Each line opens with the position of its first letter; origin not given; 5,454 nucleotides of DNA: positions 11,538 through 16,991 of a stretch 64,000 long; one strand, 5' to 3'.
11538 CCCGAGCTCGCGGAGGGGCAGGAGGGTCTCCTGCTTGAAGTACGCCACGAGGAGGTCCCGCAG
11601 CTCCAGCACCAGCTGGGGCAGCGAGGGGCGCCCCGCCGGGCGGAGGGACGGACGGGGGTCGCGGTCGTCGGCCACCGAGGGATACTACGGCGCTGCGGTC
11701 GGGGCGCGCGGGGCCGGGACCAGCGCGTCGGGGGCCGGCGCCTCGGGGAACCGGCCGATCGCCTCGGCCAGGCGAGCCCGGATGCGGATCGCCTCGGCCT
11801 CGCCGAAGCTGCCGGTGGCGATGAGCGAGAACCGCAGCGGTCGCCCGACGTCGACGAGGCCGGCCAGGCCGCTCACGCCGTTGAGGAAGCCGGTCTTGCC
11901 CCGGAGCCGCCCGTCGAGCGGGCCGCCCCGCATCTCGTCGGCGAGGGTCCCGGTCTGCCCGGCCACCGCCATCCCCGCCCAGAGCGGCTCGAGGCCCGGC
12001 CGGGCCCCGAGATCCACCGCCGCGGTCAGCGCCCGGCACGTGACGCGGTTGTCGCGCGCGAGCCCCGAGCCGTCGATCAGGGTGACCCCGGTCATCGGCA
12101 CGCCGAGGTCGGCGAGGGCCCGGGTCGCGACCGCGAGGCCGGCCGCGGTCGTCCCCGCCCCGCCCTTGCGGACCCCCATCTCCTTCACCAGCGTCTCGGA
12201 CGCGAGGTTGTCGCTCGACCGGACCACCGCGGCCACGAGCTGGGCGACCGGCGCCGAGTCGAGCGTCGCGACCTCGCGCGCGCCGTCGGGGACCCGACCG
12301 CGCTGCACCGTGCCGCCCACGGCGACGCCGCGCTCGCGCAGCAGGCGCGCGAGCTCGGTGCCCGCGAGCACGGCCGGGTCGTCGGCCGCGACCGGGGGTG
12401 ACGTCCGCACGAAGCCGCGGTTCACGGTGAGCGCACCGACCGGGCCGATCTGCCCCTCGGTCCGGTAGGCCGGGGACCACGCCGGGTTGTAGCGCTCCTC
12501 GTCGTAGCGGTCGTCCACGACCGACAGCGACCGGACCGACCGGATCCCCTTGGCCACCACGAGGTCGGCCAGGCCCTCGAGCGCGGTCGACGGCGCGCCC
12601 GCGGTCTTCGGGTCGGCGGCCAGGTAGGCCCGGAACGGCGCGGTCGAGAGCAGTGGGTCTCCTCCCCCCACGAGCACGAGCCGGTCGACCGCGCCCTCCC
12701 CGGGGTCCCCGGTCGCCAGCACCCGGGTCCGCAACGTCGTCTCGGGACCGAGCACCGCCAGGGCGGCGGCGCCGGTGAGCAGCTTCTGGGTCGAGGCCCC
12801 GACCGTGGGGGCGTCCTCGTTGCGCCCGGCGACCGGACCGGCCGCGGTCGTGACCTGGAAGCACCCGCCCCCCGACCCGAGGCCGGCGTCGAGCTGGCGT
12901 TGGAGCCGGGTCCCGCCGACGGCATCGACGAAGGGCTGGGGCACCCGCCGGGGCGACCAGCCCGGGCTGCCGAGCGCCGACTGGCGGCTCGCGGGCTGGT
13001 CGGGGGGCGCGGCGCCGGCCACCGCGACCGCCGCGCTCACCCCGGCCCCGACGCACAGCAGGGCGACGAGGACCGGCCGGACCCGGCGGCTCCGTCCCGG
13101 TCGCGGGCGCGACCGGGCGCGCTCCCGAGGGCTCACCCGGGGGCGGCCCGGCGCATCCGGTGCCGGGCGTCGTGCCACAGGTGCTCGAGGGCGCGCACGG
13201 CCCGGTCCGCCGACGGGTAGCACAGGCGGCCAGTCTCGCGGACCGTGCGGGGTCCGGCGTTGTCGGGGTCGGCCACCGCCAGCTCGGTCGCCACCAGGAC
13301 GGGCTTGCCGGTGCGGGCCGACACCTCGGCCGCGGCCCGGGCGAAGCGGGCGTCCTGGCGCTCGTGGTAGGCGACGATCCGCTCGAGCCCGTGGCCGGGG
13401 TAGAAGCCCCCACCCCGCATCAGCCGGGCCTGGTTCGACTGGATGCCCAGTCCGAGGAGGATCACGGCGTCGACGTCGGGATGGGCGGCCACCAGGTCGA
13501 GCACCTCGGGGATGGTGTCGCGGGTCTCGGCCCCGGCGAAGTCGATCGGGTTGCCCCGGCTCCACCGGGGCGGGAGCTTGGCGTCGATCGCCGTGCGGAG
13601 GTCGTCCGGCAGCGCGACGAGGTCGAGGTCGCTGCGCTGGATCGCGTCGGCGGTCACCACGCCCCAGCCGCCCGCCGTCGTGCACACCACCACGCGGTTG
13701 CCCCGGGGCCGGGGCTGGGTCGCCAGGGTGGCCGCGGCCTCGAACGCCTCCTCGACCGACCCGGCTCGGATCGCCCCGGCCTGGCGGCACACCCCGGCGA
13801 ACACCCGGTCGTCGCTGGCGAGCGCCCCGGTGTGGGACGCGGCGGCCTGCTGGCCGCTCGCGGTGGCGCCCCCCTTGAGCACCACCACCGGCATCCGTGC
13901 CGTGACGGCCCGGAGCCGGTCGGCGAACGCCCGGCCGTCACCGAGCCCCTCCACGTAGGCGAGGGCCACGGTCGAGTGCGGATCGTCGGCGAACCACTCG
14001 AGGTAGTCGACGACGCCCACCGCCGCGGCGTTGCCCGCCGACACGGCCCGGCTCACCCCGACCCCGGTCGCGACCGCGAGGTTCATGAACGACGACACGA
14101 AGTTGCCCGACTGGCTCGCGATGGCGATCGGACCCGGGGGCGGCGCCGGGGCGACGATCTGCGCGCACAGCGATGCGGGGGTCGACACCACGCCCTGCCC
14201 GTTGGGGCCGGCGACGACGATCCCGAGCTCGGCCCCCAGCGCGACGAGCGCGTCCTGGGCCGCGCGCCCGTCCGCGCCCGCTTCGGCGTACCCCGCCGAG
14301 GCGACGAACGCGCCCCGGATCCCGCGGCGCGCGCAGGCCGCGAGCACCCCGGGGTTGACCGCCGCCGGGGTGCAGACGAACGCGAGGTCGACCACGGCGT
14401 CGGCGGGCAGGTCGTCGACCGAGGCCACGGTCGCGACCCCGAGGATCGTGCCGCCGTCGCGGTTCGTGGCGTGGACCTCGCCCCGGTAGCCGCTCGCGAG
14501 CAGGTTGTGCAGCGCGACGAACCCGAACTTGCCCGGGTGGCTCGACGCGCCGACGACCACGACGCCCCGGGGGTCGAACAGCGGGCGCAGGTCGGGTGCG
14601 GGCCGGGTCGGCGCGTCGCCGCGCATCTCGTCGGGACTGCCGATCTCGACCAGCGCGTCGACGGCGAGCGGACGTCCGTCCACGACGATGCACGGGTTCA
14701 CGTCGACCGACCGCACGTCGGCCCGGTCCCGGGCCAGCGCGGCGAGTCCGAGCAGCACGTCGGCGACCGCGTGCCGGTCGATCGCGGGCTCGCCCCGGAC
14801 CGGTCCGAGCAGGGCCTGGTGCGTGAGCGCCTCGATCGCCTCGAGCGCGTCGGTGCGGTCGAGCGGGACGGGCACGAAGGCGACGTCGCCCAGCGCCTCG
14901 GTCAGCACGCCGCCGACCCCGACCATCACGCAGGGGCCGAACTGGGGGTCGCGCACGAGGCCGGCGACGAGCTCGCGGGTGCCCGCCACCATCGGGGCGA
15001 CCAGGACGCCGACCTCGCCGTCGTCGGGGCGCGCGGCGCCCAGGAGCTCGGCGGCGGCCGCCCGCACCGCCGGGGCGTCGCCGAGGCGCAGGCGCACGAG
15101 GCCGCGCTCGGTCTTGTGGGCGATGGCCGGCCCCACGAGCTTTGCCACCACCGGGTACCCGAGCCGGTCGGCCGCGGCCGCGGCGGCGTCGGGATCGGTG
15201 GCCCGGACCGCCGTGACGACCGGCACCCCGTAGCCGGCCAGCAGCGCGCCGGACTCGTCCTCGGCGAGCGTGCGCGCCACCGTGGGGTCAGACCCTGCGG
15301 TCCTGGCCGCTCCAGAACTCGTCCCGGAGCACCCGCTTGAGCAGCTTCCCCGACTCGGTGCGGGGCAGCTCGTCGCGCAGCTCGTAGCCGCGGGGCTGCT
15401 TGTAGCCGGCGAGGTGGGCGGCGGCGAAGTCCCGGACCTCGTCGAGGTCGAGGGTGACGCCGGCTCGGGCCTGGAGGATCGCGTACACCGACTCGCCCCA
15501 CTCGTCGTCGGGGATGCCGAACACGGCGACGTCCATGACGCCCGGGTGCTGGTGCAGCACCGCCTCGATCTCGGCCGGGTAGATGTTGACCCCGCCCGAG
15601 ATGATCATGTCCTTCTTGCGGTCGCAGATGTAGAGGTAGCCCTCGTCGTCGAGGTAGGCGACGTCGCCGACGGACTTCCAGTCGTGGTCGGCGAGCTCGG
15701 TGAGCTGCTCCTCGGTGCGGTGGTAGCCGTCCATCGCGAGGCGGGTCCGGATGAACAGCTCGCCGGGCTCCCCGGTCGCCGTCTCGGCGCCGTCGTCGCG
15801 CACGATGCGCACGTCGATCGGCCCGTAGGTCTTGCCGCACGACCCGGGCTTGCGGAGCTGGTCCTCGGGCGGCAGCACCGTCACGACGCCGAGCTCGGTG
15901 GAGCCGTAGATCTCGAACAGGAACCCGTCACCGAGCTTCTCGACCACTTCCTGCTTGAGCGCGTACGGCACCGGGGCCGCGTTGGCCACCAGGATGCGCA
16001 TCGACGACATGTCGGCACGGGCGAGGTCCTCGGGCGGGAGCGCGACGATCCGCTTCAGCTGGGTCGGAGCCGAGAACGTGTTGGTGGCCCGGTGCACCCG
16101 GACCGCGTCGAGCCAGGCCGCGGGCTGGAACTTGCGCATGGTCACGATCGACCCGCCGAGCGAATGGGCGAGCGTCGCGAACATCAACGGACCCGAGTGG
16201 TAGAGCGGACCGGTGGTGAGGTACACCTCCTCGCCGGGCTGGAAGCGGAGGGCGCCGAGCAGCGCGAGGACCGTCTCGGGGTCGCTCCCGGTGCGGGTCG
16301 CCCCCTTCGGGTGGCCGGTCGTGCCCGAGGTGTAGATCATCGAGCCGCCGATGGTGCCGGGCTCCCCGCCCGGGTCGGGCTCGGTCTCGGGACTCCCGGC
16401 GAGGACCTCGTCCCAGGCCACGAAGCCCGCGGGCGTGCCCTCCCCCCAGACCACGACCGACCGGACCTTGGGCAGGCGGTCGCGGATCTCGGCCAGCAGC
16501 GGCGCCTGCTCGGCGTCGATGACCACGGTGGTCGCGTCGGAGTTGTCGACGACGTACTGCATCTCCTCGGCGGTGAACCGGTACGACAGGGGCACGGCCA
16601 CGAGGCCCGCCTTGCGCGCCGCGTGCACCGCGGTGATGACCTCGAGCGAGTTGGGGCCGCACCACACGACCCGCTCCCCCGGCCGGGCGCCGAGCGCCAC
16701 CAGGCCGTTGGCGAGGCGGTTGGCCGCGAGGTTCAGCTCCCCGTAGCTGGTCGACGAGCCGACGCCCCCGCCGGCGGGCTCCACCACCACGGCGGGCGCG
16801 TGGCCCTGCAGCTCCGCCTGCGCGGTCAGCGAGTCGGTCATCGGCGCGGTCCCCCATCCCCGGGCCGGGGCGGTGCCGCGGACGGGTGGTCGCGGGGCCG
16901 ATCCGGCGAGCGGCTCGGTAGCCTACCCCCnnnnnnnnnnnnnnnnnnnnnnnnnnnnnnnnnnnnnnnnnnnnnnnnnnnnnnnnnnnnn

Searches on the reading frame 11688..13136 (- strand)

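Call 61: search_protein_families(library=pfam, proteins=[window:11688-13136:-], max_evalue=0.0001)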
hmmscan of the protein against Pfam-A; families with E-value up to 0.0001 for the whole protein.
window:11688-13136:- (483 aa): 1 family
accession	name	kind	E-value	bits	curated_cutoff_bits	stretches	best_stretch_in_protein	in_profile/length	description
PF02113.21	Peptidase_S13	-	1.1e-64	219.3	22.8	2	249-457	226-438/444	D-Ala-D-Ala carboxypeptidase 3 (S13) family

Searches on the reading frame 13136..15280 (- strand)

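Call 61: search_protein_families(library=pfam, proteins=[window:13136-15280:-], max_evalue=0.0001)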
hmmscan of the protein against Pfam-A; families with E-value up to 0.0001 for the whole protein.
window:13136-15280:- (715 aa): 5 families
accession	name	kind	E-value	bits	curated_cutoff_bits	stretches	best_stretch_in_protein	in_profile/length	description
PF13549.11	ATP-grasp_5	-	1.2e-55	188.8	27.6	1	3-213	8-221/221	ATP-grasp domain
PF13607.11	Succ_CoA_lig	-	4.2e-45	153.3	27.4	1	382-519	1-138/138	Succinyl-CoA ligase like flavodoxin domain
PF13380.12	CoA_binding_2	-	1.5e-16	61.3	22.8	1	240-364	3-113/116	CoA binding domain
PF19045.5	Ligase_CoA_2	-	7.5e-10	39.5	23.7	1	530-608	1-79/162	Ligase-CoA domain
PF02629.25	CoA_binding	-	3.6e-05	24.9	22.3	0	239-329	5-96/97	CoA binding domain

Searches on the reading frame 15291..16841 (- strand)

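Call 62: search_protein_families(library=pfam, proteins=[window:15291-16841:-], max_evalue=0.0001)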
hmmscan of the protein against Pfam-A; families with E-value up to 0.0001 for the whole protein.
window:15291-16841:- (517 aa): 2 families
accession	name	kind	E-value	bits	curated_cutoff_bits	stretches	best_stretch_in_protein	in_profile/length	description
PF00501.34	AMP-binding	-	8.5e-71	239.2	29.9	1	6-374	2-384/384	AMP-binding enzyme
PF13193.12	AMP-binding_C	-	3.6e-18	66.7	24.5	1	424-499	1-76/76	AMP-binding enzyme C-terminal domain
